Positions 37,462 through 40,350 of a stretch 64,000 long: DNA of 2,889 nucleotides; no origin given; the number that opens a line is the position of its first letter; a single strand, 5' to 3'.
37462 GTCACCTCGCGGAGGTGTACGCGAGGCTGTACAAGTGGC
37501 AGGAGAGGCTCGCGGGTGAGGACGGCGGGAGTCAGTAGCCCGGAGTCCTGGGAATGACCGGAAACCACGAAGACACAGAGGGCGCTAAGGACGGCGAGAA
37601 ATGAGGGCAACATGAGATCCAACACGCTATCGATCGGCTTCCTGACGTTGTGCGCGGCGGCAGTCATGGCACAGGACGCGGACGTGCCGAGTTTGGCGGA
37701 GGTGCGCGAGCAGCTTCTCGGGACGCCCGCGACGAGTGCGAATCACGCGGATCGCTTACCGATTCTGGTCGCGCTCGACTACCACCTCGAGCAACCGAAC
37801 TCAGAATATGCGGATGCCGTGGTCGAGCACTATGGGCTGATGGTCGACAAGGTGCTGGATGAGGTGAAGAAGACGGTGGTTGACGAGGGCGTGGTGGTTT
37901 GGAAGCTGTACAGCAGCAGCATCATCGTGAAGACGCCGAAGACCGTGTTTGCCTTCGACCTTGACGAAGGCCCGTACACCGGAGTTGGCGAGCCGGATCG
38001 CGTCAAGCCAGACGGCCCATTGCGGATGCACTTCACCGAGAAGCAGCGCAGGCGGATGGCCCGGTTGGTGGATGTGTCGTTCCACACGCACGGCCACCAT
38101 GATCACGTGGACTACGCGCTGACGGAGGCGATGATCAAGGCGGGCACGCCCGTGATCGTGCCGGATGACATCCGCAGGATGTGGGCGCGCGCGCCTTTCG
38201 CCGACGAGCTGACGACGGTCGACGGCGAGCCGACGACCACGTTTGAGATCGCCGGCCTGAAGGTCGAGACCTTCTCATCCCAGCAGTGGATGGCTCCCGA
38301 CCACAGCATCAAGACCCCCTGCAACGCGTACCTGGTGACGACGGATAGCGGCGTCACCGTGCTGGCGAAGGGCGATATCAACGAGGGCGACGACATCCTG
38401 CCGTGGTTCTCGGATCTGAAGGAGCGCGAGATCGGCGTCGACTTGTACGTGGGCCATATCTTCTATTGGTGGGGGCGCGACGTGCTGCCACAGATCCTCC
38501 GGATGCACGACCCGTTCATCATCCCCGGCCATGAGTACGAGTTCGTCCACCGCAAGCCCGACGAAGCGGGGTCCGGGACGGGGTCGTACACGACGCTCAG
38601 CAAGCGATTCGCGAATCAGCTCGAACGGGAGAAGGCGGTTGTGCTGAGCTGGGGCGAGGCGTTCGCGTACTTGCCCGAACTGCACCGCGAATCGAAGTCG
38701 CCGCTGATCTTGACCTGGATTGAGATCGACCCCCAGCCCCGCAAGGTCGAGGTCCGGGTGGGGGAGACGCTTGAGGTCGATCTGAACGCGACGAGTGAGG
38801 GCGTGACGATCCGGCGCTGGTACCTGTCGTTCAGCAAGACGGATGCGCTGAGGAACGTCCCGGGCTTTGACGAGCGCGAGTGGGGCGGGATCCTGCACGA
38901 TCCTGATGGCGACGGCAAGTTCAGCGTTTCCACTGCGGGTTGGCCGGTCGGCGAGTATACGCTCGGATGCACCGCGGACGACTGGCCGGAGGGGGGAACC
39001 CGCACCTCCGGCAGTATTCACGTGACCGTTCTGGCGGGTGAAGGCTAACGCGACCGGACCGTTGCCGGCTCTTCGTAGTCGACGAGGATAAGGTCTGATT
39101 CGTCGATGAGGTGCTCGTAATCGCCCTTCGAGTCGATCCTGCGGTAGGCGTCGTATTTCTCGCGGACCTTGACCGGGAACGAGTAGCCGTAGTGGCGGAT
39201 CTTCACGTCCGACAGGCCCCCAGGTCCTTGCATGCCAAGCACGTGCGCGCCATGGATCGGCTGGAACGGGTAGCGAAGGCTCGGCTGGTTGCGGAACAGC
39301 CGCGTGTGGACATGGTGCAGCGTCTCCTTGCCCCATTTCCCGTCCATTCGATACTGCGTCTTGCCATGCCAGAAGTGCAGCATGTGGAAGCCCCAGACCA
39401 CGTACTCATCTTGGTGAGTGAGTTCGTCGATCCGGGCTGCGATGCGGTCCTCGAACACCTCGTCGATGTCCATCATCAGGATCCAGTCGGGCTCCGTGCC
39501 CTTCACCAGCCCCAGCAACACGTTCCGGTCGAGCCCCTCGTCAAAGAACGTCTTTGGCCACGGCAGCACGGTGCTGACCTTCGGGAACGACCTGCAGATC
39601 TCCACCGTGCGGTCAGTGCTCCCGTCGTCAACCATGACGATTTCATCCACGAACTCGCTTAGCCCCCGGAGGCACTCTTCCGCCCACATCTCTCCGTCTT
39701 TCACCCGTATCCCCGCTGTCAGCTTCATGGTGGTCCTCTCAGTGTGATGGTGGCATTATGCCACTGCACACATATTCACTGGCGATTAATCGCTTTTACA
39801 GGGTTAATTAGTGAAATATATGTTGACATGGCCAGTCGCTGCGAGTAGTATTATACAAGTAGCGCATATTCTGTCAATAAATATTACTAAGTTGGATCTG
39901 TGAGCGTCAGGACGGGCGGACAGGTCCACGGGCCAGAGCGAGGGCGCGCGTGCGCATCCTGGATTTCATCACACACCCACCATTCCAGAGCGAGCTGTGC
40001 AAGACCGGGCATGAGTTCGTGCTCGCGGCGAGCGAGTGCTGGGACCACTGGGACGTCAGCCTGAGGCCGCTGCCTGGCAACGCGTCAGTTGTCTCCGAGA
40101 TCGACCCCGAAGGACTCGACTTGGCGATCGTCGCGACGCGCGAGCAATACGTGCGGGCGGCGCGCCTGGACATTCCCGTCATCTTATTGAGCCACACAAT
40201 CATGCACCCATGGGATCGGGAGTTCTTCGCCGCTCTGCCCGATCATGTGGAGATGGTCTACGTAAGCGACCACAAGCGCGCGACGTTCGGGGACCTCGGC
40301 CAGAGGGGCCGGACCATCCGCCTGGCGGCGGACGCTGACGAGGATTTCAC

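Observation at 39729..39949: Sharp AT-rich island with sigma70-like promoter and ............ palindrome at the head of the GT cluster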

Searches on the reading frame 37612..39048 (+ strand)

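Call 8: search_protein_families(library=pfam, proteins=[window:37612-39048:+])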
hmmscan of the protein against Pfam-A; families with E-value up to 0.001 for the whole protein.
window:37612-39048:+ (478 aa): 1 family
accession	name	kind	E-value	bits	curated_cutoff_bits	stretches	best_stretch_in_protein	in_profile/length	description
PF12706.13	Lactamase_B_2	-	1.6e-05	25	27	1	145-261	23-148/200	Beta-lactamase superfamily domain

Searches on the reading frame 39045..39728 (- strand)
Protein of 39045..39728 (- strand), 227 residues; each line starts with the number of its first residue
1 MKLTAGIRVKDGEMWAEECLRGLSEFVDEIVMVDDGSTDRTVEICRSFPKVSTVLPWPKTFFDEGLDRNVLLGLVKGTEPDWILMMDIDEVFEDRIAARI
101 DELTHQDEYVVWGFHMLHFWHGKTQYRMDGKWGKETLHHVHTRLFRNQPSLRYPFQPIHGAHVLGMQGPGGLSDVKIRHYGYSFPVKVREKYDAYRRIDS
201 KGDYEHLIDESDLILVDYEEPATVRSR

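Call 8: search_protein_families(library=pfam, proteins=[window:39045-39728:-])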
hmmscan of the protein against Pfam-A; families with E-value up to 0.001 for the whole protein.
window:39045-39728:- (227 aa): 2 families
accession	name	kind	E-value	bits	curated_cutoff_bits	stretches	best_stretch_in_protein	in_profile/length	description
PF00535.33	Glycos_transf_2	-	1e-10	42.3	23.3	1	17-135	14-132/168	Glycosyl transferase family 2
PF13704.12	Glyco_tranf_2_4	-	8.7e-08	33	27.5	1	24-92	15-84/98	Glycosyl transferase family 2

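Call 11: find_encoding_contigs(protein=window:39045-39728:-, flank=10000, max_places=10)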
Protein window:39045-39728:- (227 aa): 11 contigs read that carry it; 10 places shown.
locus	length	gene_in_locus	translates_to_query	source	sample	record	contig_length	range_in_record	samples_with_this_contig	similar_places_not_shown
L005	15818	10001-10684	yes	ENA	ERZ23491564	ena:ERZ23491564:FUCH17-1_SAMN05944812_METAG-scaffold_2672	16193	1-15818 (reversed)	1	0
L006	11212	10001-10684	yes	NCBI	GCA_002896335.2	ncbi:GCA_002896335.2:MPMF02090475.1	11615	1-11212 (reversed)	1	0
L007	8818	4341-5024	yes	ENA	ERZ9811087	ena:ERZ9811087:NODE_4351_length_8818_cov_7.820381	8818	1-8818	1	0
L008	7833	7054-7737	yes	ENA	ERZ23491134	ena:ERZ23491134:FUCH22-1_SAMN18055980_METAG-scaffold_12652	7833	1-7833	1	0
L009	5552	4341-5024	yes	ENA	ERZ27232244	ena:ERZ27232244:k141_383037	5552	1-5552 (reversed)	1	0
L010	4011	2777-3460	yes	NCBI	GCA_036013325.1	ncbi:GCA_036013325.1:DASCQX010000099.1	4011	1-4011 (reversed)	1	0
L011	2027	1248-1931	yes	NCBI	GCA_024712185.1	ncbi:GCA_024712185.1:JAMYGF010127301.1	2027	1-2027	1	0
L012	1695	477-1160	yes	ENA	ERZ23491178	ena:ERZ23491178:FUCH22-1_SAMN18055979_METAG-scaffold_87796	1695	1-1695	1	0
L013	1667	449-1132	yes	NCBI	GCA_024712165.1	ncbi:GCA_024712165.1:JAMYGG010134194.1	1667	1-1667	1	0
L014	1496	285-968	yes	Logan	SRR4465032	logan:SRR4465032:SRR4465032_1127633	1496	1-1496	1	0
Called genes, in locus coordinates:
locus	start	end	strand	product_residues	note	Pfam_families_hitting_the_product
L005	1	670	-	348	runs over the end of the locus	?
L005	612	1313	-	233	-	-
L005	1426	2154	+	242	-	PF02633:Creatininase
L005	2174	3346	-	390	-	PF08323:Glyco_transf_5 (faint), PF20706:GT4-conflict, PF13439:Glyco_transf_4, PF13579:Glyco_trans_4_4, PF00534:Glycos_transf_1, PF13692:Glyco_trans_1_4, PF13524:Glyco_trans_1_2 (weak)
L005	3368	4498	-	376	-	PF13439:Glyco_transf_4, PF13579:Glyco_trans_4_4, PF20706:GT4-conflict, PF00534:Glycos_transf_1, PF13692:Glyco_trans_1_4, PF13524:Glyco_trans_1_2 (weak)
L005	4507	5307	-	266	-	PF00535:Glycos_transf_2, PF10111:Glyco_tranf_2_2 (weak), PF13641:Glyco_tranf_2_3, PF13712:Glyco_tranf_2_5 (weak), PF13632:Glyco_trans_2_3 (weak)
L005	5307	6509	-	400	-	PF08323:Glyco_transf_5, PF13439:Glyco_transf_4, PF13579:Glyco_trans_4_4, PF20706:GT4-conflict, PF00534:Glycos_transf_1, PF13692:Glyco_trans_1_4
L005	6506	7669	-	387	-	PF13439:Glyco_transf_4, PF20706:GT4-conflict, PF00534:Glycos_transf_1, PF13692:Glyco_trans_1_4, PF13524:Glyco_trans_1_2 (weak)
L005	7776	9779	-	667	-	PF13524:Glyco_trans_1_2, PF13692:Glyco_trans_1_4 (weak), PF00534:Glycos_transf_1 (weak), PF13439:Glyco_transf_4, PF20706:GT4-conflict, PF00534:Glycos_transf_1, PF13692:Glyco_trans_1_4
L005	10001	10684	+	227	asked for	PF00535:Glycos_transf_2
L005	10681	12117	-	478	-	-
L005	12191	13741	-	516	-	-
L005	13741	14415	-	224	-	PF07859:Abhydrolase_3, PF20434:BD-FAE, PF00135:COesterase (weak), PF01738:DLH (weak), PF00326:Peptidase_S9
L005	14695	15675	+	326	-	-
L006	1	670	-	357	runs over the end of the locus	?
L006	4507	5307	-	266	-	PF00535:Glycos_transf_2, PF10111:Glyco_tranf_2_2 (weak), PF13641:Glyco_tranf_2_3, PF13712:Glyco_tranf_2_5 (weak), PF13632:Glyco_trans_2_3 (weak)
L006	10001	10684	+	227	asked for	PF00535:Glycos_transf_2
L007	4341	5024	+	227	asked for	PF00535:Glycos_transf_2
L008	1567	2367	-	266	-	PF00535:Glycos_transf_2, PF10111:Glyco_tranf_2_2 (weak), PF13641:Glyco_tranf_2_3, PF13712:Glyco_tranf_2_5 (weak), PF13632:Glyco_trans_2_3 (weak)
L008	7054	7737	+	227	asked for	PF00535:Glycos_transf_2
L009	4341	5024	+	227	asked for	PF00535:Glycos_transf_2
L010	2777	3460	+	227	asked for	PF00535:Glycos_transf_2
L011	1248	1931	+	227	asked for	PF00535:Glycos_transf_2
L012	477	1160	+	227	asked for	PF00535:Glycos_transf_2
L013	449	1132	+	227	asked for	PF00535:Glycos_transf_2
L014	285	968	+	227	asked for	PF00535:Glycos_transf_2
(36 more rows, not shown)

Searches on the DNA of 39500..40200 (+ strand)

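Call 9: search_rna_families(source=window, start=39500, end=40200, threshold=evalue, max_evalue=5)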
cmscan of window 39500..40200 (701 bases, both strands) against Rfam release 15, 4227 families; matches with E-value up to 5: 3.
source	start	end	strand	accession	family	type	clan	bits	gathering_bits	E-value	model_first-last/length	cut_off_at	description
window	39508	39559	-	RF01162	sn668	Gene; snRNA; snoRNA; CD-box;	-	16.9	40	1.9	1-65/65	no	Small nucleolar RNA sn668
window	39563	39622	+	RF00305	snoZ248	Gene; snRNA; snoRNA; CD-box;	-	16.7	120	2.4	1-137/137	no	Small nucleolar RNA Z248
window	39922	39977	-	RF01296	snoU85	Gene; snRNA; snoRNA; HACA-box;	CL00082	12.3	41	0.51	1-329/329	no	Small nucleolar RNA U85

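Call 35: search_dna_similar(query=window:39729-39930:+, collection=plasmids, mode=distant, max_evalue=0.01, max_rows=10)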
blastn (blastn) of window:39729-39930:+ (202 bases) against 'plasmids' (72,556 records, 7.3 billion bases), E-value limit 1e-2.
No match.

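Call 36: search_dna_similar(query=window:39729-39930:+, collection=phages, mode=distant, max_evalue=0.01, max_rows=10)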
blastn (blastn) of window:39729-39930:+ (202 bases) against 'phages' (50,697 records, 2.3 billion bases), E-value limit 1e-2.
No match.
